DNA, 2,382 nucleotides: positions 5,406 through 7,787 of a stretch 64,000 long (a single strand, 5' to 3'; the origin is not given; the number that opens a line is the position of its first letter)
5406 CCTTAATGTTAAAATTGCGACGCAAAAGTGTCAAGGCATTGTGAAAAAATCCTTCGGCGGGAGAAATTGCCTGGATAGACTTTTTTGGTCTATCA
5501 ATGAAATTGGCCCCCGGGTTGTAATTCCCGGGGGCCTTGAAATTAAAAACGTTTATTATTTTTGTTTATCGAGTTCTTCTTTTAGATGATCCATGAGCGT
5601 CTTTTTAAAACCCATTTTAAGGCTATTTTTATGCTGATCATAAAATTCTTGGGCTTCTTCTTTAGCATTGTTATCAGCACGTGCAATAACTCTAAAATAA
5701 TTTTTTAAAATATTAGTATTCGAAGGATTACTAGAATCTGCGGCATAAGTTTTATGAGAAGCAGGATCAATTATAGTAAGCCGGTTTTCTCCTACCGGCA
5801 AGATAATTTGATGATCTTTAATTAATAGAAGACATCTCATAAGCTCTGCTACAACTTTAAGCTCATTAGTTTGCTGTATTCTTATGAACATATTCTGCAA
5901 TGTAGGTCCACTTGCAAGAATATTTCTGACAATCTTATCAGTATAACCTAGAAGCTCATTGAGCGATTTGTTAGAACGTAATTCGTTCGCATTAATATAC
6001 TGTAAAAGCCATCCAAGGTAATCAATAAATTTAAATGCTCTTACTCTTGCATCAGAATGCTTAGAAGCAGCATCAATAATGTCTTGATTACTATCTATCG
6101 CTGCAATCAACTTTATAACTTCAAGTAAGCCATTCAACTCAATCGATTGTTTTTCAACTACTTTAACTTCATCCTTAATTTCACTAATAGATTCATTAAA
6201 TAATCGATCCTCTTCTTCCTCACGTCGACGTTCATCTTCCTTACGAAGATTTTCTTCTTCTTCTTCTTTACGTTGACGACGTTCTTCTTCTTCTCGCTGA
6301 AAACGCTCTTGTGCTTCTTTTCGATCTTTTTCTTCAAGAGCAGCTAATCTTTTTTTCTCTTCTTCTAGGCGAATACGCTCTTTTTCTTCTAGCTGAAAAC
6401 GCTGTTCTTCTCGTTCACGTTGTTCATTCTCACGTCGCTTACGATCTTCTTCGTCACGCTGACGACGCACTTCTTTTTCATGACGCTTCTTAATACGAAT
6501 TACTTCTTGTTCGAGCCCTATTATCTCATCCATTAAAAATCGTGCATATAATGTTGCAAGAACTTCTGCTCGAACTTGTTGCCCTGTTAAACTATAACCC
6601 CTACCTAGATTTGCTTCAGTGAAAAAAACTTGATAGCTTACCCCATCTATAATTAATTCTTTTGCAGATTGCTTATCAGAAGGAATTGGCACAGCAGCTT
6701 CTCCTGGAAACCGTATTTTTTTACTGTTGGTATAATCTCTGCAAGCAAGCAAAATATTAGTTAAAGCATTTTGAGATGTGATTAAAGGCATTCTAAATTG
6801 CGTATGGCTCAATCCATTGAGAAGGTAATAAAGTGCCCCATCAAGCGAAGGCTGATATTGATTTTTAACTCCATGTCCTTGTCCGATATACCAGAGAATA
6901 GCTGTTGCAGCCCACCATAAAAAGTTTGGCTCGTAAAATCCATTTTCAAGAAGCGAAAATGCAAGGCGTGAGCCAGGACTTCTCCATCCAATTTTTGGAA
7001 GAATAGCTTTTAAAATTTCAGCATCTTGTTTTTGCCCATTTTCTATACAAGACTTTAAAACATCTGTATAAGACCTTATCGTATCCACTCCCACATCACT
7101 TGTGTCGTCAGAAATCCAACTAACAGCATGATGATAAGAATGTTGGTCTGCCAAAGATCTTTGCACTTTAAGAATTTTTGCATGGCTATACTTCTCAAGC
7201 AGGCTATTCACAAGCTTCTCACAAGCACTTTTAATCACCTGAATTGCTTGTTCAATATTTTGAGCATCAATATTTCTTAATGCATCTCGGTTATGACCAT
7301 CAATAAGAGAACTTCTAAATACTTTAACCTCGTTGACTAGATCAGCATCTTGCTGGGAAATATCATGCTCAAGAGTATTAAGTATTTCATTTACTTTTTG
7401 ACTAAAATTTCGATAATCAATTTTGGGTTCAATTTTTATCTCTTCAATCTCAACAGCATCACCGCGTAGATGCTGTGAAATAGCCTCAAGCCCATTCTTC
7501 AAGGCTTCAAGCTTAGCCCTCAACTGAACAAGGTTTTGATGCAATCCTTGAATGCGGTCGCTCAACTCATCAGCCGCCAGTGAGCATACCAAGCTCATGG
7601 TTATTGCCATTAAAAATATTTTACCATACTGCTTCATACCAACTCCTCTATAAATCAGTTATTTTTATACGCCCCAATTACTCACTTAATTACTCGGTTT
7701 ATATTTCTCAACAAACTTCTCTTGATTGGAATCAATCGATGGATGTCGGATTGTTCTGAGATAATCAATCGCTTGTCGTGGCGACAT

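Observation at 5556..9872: Two adjacent secreted proteins share a conserved post-signal-peptide N-terminal module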

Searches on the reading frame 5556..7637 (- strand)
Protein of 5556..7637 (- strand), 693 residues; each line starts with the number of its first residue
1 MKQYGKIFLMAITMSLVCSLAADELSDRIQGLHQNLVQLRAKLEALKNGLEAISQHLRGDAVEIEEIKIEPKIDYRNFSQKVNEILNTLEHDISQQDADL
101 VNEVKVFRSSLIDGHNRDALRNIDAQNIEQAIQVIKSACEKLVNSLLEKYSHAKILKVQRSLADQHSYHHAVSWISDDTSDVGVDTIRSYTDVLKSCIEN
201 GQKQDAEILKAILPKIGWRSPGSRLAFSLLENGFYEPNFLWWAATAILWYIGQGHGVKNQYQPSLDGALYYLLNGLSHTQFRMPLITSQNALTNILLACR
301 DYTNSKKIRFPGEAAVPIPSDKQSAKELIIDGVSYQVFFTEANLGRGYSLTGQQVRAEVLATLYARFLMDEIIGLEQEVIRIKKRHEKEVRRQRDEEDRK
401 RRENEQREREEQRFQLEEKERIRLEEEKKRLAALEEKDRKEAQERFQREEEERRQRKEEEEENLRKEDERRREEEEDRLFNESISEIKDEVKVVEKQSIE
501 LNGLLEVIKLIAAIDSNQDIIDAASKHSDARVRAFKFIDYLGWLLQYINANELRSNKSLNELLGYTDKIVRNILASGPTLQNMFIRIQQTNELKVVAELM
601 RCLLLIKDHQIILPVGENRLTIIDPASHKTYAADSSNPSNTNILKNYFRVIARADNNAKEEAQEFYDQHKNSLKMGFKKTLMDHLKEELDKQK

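Call 6: search_protein_families(library=pfam, proteins=[window:5556-7637:-], max_evalue=0.01)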
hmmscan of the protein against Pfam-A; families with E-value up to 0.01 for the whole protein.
window:5556-7637:- (693 aa): 0 families

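Call 7: find_homologous_proteins(query=window:5556-7637:-)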
Query window:5556-7637:- (693 aa): 3 proteins with E <= 0.001 among 8000 candidates.
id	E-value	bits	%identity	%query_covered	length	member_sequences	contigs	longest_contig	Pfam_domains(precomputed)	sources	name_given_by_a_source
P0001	0.0e+0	1481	100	98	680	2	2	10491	-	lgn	-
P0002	3.2e-91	325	44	55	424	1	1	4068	-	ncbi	-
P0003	2.5e-23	101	92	9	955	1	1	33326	-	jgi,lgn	jgi:hypothetical protein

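Call 9: find_encoding_contigs(protein=P0003, flank=10000, max_places=4)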
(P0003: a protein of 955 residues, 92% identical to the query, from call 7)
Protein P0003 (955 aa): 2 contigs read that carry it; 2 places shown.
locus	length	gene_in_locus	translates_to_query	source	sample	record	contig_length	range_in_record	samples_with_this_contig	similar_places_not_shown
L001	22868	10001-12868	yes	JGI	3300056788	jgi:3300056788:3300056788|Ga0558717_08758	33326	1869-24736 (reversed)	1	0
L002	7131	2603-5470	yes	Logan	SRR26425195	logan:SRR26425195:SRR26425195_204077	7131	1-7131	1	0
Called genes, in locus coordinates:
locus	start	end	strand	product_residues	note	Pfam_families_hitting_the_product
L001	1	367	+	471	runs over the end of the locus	PF10396:TrmE_N, PF12631:MnmE_helical, PF03193:RsgA_GTPase (faint), PF00009:GTP_EFTU (weak), PF01926:MMR_HSR1, PF02421:FeoB_N, PF04548:AIG1 (weak)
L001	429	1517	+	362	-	PF13529:Peptidase_C39_2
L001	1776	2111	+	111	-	-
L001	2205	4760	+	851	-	PF02861:Clp_N, PF23569:NBD_SMAX1, PF00004:AAA, PF17871:AAA_lid_9, PF00004:AAA, PF07724:AAA_2, PF07728:AAA_5, PF10431:ClpB_D2-small, +6 more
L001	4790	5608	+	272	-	-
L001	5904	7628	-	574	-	PF09820:AAA-ATPase_like, PF08011:PDDEXK_9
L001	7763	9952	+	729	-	PF22784:PTP-SAK, PF22785:Tc-R-P, PF00782:DSPc, PF22741:PTP-NADK (weak)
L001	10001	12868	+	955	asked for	-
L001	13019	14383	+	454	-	PF13173:AAA_14, PF13401:AAA_22 (faint), PF13635:DUF4143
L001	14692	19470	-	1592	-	-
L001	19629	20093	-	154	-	PF01326:PPDK_N (weak)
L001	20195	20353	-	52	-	-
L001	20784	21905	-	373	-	PF07494:Reg_prop (weak)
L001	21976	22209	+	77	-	-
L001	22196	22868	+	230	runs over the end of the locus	-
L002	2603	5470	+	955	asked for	-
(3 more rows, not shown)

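Call 10: find_encoding_contigs(protein=P0002, flank=10000, max_places=4)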
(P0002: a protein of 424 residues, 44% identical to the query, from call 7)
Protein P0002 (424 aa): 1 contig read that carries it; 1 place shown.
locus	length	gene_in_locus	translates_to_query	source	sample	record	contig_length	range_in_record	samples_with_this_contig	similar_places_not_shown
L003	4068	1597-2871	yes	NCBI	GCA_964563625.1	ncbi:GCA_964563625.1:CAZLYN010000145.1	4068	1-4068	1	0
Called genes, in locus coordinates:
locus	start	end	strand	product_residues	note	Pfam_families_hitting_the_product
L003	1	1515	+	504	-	?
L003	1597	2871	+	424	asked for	-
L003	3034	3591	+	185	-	-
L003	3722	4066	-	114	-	?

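Call 52: search_solved_structures(query=A7, max_evalue=0.1)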
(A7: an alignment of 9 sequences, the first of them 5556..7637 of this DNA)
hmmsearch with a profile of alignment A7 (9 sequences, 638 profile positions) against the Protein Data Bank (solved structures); distinct sequences matched with E-value up to 0.1: 0.

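Call 57: search_protein_families(library=pfam, proteins=[P0003], max_evalue=1)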
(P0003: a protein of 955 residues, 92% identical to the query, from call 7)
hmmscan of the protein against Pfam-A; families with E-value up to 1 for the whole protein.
P0003 (955 aa): 0 families

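Call 62: predict_structure(alignment_id=A7)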
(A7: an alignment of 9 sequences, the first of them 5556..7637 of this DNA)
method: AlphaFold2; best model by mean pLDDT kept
length: 693 residues; sequences in the alignment: 9
mean_pLDDT: 66.3   pTM: 0.49
mean pLDDT of the five models: 66.3, 65.7, 63.4, 63.1, 61.6
residues with pLDDT >= 90: 87; 70-90: 241; 50-70: 172; < 50: 193
segments of 3 or more residues with pLDDT < 50: 1-5, 13-25, 59-69, 155-163, 341-345, 452-499, 552-555, 591-598, 600-655, 657-659, 661-663, 668-682, 684-686, 691-693
pLDDT, mean of each block of 10 residues (from residue 1): 51 47 51 72 74 61 43 80 91 84 91 75 83 92 92 52 63 73 71 82 83 75 84 87 85 62 84 82 76 90 67 65 57 61 60 90 94 88 82 84 91 92 88 77 62 46 45 45 39 33 74 72 73 65 59 57 70 61 53 47 39 27 31 34 40 45 49 40 47 42
secondary structure, 60 per line:
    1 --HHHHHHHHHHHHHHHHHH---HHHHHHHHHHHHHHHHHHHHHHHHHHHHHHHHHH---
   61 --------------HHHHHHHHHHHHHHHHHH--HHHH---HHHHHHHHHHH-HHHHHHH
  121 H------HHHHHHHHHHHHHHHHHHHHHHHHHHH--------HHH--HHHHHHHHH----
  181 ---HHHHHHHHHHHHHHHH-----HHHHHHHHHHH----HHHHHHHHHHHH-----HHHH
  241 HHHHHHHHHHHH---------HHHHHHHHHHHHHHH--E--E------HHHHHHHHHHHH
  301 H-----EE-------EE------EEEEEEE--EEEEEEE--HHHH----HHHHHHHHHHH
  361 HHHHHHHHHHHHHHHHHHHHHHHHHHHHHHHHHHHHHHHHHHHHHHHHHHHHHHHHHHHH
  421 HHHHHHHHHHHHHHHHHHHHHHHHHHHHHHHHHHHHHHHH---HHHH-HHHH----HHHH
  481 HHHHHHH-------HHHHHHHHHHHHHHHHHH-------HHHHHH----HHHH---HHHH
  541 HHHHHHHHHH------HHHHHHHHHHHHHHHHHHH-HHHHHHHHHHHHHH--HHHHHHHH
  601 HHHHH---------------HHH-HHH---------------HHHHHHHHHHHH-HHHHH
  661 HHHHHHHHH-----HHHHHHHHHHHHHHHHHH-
elements in order (helices of 4 or more, strands of 3 or more residues): H3-20 H24-57 H75-92 H95-98 H102-112 H114-121 H128-154 H168-176 H184-199 H205-215 H220-231 H237-252 H262-276 H289-301 E324-330 E333-339 H342-345 H350-460 H464-467 H469-472 H477-487 H495-512 H520-525 H530-533 H537-550 H557-575 H577-590 H593-605 H643-654 H656-669 H675-692

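Call 76: fold_search(model_id=the predicted structure, library=pdb)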
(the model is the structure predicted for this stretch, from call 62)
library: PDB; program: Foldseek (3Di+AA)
matches with E <= 10: 225; with E <= 0.001: 0
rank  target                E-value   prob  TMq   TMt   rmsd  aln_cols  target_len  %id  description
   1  7xyw_B                6.6e-01  0.15  0.11  0.22  19.5       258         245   16  Crystal structure of ZYG11B bound to AFLH degron (released 2022-12-21)
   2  5k7v_A                6.9e-01  0.14  0.09  0.18  22.3       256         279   10  Computational Design of Self-Assembling Cyclic Protein Homooligomers (released 2017-04-12)
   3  7xyx_A                8.9e-01  0.15  0.11  0.24  19.5       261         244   14  Crystal structure of ZYG11B bound to CFLH degron (released 2022-12-21)
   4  5l26_C                9.8e-01  0.04  0.06  0.09  22.6       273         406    9  Structure of CNTnw in an inward-facing substrate-bound state (released 2017-04-12)
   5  4q88_B                1.0e+00  0.07  0.10  0.15  20.1       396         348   11  Glycosyl hydrolase family 88 from Bacteroides vulgatus (released 2014-05-21)
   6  8whl_B                1.1e+00  0.20  0.12  0.29  20.5       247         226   11  Crystal structure of CLASP2 in complex with CENP-E (released 2024-08-28)
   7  8whl_C                1.1e+00  0.16  0.12  0.28  20.9       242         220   12  Crystal structure of CLASP2 in complex with CENP-E (released 2024-08-28)
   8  3k11                  1.2e+00  0.07  0.10  0.13  20.3       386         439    8  Crystal structure of Putative glycosyl hydrolase (NP_813087.1) from BACTEROIDES THETAIOTAOMICRON VPI-5482 at 1.80 A reso (released 2009-11-03)
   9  4akk_A                1.3e+00  0.06  0.08  0.13  22.7       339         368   11  Structure of the NasR transcription antiterminator (released 2012-06-20)
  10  7ep1_A                1.5e+00  0.10  0.11  0.22  19.7       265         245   14  Crystal structure of ZYG11B bound to GFLH degron (released 2021-07-14)
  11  8tz1_A                1.5e+00  0.05  0.07  0.08  24.4       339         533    9  Cryo-EM structure of bovine concentrative nucleoside transporter 3 in complex with Ribavirin (released 2024-03-13)
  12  6zmw_g                1.7e+00  0.11  0.09  0.24  21.9       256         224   12  Structure of a human 48S translational initiation complex (released 2020-09-23)
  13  8g08_d                1.7e+00  0.07  0.06  0.09  45.4       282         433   15  Cryo-EM structure of SQ31f-bound Mycobacterium smegmatis ATP synthase rotational state 1 (backbone model) (released 2023-02-15)
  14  4imi_A                1.8e+00  0.06  0.08  0.14  22.7       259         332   11  Novel Modifications on C-terminal Domain of RNA Polymerase II can Fine- tune the Phosphatase Activity of Ssu72. (released 2013-08-07)
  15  8tzd_A                1.8e+00  0.05  0.07  0.09  23.6       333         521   13  Cryo-EM structure of bovine concentrative nucleoside transporter 3 in complex with Molnupiravir, condition 1, INT1-INT (released 2024-03-13)
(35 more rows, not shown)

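Call 78: search_protein_families(library=ncbifam, proteins=[window:5556-7637:-, P0003], max_evalue=0.1)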
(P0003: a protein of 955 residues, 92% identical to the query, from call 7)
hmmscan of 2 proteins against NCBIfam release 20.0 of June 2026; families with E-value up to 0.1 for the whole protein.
window:5556-7637:- (693 aa): 0 families

P0003 (955 aa): 0 families
